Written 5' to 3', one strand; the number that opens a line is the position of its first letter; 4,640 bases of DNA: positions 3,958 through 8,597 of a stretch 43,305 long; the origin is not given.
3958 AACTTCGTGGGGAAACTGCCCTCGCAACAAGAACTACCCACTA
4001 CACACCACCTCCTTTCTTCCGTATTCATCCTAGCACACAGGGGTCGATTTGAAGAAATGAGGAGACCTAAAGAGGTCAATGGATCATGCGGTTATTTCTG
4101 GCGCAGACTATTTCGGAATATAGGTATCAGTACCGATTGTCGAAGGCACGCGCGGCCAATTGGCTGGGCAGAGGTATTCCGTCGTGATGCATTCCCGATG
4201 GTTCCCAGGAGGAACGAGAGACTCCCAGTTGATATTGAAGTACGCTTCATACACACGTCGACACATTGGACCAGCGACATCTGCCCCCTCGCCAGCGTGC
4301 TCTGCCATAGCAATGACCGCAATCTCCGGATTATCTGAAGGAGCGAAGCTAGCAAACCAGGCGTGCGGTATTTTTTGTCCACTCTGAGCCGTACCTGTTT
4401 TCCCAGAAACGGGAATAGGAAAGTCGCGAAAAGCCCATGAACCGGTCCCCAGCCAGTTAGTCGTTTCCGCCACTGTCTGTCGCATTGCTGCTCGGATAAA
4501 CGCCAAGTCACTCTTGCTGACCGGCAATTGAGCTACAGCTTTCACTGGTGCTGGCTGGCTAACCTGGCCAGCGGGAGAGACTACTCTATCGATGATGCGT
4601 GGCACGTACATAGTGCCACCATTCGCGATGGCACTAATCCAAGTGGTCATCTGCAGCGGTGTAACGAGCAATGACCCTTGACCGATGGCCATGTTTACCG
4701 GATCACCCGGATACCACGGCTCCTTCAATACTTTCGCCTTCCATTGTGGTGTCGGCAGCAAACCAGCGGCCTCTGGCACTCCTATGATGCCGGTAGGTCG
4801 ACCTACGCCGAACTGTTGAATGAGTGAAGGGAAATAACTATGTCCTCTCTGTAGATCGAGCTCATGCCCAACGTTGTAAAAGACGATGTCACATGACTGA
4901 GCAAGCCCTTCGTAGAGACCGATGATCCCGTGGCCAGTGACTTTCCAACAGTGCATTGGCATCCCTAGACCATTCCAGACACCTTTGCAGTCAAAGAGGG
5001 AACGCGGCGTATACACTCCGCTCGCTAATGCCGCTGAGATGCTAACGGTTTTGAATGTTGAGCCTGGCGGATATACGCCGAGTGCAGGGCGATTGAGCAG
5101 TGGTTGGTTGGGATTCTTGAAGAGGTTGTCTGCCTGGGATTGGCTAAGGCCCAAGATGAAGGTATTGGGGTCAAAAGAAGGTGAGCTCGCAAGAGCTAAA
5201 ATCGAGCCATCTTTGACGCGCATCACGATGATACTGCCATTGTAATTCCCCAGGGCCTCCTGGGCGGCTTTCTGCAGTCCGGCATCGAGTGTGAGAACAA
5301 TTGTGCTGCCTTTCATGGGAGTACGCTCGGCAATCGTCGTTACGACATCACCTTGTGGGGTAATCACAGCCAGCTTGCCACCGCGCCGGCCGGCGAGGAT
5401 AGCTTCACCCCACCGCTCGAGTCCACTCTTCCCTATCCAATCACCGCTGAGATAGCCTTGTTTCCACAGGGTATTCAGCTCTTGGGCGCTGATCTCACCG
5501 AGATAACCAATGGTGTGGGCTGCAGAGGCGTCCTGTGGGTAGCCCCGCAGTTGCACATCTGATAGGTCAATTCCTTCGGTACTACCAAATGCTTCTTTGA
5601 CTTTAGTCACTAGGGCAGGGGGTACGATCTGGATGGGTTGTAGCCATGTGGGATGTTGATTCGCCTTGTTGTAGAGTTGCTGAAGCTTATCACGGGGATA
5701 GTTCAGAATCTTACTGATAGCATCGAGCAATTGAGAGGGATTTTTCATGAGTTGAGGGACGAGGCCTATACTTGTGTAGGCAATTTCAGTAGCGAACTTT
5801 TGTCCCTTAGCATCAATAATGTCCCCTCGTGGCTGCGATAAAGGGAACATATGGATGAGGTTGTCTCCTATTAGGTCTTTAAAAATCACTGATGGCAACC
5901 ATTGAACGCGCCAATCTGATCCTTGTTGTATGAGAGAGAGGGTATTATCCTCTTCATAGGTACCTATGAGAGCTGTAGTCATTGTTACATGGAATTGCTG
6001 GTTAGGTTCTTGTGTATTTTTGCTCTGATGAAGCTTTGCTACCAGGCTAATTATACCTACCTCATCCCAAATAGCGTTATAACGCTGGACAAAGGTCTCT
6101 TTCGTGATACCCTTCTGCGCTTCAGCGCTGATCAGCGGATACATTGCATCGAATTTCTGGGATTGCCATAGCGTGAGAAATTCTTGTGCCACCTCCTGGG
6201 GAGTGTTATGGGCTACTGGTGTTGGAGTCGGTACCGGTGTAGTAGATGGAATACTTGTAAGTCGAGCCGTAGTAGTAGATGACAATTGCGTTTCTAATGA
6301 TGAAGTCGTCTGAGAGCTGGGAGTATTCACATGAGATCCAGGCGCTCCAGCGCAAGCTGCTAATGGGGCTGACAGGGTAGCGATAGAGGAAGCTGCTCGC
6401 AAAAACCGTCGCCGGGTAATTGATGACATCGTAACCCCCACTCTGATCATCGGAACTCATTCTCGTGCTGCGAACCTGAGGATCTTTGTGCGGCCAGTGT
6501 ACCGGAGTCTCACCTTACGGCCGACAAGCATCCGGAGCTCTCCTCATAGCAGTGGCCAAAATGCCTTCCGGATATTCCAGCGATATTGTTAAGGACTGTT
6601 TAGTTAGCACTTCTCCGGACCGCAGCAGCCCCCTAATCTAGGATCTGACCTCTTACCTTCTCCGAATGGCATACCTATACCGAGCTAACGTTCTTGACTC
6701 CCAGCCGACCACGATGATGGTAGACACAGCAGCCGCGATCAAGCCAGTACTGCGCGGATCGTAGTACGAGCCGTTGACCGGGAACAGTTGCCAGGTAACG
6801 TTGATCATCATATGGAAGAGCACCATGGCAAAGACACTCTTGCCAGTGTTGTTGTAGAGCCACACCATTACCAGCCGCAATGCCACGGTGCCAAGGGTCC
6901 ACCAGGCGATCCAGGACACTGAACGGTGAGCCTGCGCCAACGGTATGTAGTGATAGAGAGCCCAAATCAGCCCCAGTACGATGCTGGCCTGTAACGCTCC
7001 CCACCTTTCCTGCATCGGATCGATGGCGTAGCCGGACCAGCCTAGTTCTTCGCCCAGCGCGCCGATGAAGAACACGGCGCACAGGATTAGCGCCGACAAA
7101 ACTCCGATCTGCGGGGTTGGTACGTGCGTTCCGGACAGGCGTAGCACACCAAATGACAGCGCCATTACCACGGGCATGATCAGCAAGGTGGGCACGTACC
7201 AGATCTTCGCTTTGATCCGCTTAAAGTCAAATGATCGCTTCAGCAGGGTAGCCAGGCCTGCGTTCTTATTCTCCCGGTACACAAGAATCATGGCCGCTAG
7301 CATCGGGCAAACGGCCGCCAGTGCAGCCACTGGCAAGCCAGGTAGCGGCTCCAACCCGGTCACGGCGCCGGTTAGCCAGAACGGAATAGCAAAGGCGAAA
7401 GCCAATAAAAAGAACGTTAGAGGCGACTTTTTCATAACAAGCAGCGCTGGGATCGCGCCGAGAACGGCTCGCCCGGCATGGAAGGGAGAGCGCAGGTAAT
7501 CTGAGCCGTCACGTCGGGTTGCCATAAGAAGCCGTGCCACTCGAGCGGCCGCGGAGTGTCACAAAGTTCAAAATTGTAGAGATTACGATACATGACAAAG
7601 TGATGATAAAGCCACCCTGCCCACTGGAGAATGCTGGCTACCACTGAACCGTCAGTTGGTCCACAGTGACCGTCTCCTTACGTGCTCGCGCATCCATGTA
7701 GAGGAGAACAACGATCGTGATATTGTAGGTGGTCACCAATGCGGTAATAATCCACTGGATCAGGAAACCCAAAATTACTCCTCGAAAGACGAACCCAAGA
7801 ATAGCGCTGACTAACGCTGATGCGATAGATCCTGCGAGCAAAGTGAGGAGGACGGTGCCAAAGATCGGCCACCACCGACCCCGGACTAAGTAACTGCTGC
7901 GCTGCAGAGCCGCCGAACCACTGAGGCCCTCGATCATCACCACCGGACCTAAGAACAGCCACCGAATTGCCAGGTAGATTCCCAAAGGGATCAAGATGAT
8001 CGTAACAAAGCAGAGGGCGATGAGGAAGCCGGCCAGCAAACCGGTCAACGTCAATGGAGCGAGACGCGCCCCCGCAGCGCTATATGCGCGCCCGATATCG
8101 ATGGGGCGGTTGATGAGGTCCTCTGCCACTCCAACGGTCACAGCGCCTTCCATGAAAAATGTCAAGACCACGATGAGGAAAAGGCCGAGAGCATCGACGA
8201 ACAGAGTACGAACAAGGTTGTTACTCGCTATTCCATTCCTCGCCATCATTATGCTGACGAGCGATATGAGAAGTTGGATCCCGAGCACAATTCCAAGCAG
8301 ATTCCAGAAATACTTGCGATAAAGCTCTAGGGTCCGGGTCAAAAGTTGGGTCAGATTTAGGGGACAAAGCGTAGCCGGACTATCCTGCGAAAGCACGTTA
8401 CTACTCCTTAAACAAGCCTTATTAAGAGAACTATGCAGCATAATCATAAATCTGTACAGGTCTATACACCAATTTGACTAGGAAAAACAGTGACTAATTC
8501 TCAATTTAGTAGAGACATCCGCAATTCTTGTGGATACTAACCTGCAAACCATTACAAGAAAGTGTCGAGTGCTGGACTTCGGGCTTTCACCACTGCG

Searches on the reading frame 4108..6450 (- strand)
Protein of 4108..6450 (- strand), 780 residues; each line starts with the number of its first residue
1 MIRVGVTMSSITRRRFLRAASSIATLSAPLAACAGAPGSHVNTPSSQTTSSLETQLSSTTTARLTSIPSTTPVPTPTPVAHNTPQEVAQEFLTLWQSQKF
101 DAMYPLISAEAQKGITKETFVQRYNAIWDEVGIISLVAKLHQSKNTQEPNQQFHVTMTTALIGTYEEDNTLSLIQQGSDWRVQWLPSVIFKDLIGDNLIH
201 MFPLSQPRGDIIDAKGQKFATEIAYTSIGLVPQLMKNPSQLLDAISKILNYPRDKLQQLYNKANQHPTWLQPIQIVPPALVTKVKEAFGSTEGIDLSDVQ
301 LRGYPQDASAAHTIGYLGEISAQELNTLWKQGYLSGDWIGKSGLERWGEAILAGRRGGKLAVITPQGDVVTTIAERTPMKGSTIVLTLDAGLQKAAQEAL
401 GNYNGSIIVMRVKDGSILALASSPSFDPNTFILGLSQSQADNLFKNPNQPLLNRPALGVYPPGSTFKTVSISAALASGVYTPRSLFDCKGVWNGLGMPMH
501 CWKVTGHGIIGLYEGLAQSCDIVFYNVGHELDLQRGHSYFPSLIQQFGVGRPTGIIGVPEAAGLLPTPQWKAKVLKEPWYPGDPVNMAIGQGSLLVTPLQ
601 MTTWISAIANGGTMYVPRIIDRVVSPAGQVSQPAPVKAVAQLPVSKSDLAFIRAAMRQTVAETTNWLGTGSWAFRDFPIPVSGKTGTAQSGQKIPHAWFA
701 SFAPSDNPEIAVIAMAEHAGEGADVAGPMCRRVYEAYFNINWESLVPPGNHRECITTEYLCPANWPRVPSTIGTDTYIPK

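Call 62: search_protein_families(library=pfam, proteins=[window:4108-6450:-], max_evalue=0.0001)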
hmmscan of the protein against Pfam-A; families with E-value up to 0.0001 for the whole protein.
window:4108-6450:- (780 aa): 3 families
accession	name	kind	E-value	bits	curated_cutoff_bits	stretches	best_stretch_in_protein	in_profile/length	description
PF00905.27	Transpeptidase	-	1.5e-55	189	22.1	1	405-734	1-298/299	Penicillin binding protein transpeptidase domain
PF03717.20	PBP_dimer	-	1.6e-26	94.3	24.4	1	207-372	5-178/180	Penicillin-binding Protein dimerisation domain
PF05223.17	MecA_N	-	3e-20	73.1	22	1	83-195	1-115/117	NTF2-like N-terminal transpeptidase domain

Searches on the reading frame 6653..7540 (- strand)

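Call 62: search_protein_families(library=pfam, proteins=[window:6653-7540:-], max_evalue=0.0001)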
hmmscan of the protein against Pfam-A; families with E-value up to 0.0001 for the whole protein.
window:6653-7540:- (295 aa): 1 family
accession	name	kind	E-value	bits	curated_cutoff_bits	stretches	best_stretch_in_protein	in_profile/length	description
PF02517.21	Rce1-like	-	5.6e-12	46.2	22.4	1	149-248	4-92/93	Type II CAAX prenyl endopeptidase Rce1-like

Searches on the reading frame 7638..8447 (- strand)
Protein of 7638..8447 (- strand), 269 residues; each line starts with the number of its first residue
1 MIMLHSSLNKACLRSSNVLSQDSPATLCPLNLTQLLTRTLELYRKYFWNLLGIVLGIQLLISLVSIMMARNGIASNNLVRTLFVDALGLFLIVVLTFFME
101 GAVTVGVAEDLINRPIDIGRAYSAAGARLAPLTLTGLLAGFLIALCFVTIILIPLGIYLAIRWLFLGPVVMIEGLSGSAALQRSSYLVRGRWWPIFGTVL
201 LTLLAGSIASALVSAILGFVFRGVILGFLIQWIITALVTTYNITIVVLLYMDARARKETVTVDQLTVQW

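Call 62: search_protein_families(library=pfam, proteins=[window:7638-8447:-], max_evalue=0.0001)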
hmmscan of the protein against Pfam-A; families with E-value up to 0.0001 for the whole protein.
window:7638-8447:- (269 aa): 1 family
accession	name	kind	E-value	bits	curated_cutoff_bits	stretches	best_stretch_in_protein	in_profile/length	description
PF10110.14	GPDPase_memb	-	4.5e-05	22.8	29.6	1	149-250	168-282/321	Membrane domain of glycerophosphoryl diester phosphodiesterase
